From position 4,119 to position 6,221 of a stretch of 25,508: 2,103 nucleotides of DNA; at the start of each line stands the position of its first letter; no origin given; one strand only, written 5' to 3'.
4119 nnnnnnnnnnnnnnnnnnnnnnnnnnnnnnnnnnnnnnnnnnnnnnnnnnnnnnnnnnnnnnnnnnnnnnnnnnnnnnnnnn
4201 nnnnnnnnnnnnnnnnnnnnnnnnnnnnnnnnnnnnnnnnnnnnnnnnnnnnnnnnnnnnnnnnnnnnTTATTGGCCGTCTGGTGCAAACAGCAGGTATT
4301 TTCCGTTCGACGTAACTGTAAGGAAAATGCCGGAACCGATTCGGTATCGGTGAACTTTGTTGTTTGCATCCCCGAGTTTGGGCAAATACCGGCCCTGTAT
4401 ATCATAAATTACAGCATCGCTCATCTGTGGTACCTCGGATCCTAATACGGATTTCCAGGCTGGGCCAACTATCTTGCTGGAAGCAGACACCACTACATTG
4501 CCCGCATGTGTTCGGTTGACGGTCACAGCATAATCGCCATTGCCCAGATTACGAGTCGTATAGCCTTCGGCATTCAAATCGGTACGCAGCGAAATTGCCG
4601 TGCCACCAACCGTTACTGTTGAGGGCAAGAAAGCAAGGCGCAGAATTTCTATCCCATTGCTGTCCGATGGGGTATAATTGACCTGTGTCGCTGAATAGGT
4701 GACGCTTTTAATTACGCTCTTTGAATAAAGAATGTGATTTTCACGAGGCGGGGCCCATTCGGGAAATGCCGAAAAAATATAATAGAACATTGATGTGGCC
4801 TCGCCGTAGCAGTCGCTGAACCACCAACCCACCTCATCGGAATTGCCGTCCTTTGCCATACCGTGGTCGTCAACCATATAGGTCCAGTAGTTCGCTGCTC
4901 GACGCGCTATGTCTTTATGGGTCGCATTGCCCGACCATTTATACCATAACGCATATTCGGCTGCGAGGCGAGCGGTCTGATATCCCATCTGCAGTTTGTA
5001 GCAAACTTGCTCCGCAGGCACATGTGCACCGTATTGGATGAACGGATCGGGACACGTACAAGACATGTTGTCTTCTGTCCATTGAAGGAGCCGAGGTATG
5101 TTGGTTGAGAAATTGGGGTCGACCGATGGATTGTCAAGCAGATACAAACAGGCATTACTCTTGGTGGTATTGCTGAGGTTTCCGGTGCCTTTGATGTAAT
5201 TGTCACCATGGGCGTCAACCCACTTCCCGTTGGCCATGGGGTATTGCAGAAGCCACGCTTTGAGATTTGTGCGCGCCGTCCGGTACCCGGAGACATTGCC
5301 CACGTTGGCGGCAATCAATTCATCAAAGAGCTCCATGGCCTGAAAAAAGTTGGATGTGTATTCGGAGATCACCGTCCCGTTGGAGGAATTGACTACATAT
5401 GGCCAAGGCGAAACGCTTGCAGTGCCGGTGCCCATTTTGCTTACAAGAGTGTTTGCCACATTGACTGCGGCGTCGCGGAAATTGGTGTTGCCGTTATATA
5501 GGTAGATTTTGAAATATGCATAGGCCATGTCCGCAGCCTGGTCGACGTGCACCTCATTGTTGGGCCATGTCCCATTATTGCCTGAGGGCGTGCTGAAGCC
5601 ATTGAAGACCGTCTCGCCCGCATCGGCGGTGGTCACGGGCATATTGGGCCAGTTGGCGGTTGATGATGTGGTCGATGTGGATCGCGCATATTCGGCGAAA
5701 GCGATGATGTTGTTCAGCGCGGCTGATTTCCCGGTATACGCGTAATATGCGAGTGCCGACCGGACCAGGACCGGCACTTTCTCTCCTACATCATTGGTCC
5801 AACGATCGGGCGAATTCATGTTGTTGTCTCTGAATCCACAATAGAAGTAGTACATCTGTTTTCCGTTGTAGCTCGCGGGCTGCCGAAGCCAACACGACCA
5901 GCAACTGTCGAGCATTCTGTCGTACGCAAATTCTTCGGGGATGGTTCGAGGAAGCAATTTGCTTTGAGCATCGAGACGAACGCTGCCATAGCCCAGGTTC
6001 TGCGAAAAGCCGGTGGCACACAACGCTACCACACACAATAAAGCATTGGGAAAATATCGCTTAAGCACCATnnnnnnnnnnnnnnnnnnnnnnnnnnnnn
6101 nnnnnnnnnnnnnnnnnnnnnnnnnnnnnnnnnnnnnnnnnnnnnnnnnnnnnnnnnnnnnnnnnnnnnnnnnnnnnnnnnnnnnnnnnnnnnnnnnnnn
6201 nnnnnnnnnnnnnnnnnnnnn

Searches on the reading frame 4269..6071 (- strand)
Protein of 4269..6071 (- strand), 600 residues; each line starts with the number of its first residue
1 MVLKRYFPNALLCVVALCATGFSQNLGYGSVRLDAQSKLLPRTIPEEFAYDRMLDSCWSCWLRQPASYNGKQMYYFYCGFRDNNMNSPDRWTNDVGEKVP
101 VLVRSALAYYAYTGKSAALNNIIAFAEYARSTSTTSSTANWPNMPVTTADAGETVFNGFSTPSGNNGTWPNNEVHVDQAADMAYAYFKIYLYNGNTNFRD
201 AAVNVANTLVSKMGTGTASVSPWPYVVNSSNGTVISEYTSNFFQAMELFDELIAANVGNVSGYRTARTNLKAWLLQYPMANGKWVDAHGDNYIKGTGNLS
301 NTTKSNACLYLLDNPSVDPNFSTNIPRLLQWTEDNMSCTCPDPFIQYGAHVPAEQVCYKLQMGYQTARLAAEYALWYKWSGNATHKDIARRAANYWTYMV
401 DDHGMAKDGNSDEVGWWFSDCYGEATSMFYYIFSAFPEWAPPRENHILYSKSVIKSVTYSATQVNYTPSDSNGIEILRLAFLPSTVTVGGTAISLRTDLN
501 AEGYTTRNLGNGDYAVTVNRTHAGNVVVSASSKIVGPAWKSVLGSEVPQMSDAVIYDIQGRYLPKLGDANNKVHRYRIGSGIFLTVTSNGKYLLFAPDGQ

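Call 8: search_protein_families(library=pfam, proteins=[window:4269-6071:-], max_evalue=0.001)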
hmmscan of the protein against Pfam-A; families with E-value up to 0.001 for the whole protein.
window:4269-6071:- (600 aa): 0 families

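Call 17: find_encoding_contigs(protein=window:4269-6071:-, flank=10000, max_places=10)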
Protein window:4269-6071:- (600 aa): no gene with exactly this product is on record in the collection.

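Call 36: find_homologous_proteins(query=window:4269-6071:-, max_evalue=1e-10)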
Query window:4269-6071:- (600 aa): 308 proteins with E <= 1e-10 among 8000 candidates; the best 120 are listed.
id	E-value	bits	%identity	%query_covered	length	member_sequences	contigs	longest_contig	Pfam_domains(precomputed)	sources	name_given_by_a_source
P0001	0.0e+0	1403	100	100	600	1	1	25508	-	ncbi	-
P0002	6.4e-225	766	59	98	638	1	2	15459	-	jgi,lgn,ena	jgi:hypothetical protein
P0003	1.3e-160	554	51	89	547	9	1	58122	-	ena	-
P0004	1.8e-157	543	50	89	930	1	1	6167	-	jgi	jgi:hypothetical protein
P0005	3.7e-157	542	50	87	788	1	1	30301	PF24489.2,PF00041.28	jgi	jgi:hypothetical protein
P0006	1.2e-154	534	50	89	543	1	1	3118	-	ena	-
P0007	3.3e-153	529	50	85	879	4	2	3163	-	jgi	jgi:hypothetical protein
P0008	1.7e-150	520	49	87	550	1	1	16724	-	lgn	-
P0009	4.1e-148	512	50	85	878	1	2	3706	-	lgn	-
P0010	1.8e-147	510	49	85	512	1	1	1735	-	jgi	jgi:hypothetical protein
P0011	8.6e-147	508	45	88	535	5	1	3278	-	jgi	jgi:hypothetical protein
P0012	2.2e-144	500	49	85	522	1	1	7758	-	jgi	jgi:hypothetical protein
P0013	1.0e-143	498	47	83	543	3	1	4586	-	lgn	-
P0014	4.1e-143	496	46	83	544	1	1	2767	-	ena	-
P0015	3.5e-142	493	45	87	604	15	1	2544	-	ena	-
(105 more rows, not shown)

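Call 38: find_encoding_contigs(protein=P0002, flank=10000, max_places=4)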
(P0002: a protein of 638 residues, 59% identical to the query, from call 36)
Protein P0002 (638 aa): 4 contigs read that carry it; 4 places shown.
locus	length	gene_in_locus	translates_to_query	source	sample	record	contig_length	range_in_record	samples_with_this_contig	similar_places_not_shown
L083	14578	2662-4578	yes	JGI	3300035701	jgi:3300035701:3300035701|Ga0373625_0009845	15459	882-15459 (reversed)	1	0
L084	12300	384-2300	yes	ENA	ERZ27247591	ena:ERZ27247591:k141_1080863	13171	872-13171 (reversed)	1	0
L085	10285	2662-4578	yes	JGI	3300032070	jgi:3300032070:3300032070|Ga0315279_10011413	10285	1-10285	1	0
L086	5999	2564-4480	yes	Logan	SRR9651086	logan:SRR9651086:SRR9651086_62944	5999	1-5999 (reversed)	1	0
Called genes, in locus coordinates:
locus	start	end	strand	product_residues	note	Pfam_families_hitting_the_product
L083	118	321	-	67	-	-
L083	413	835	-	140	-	-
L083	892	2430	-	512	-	PF00392:GntR, PF13377:Peripla_BP_3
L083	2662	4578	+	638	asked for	-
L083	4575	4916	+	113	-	-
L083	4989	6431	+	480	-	-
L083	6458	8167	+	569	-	PF00295:Glyco_hydro_28 (weak)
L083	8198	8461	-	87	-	-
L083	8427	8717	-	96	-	PF04365:BrnT_toxin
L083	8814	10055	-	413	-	PF00657:Lipase_GDSL, PF13472:Lipase_GDSL_2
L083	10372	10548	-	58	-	-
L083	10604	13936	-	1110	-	PF18731:HEPN_Swt1, PF04465:DUF499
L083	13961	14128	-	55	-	-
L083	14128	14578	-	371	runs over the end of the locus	-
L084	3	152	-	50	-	?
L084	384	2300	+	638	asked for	-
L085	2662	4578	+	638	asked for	-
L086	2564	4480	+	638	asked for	-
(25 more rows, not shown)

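Call 40: find_encoding_contigs(protein=P0122, flank=10000)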
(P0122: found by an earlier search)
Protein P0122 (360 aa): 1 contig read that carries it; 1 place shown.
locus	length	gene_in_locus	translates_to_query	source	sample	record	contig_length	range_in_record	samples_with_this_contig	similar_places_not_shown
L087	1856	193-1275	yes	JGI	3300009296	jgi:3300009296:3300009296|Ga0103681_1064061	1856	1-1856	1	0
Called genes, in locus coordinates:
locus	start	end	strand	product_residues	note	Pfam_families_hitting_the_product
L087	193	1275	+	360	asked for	PF01208:URO-D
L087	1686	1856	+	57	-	?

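Call 41: find_encoding_contigs(protein=P0123, flank=10000)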
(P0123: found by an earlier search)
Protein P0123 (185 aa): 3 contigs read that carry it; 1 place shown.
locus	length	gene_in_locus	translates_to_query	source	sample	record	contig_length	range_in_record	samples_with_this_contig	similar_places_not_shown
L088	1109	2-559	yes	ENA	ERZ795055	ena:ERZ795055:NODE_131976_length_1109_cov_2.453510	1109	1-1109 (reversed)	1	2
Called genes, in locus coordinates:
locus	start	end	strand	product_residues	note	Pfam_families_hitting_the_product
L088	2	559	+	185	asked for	PF01208:URO-D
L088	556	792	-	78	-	-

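Call 70: search_protein_families(library=ncbifam, proteins=[window:4269-6071:-], max_evalue=0.001)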
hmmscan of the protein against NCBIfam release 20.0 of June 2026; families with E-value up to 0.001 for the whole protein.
window:4269-6071:- (600 aa): 0 families
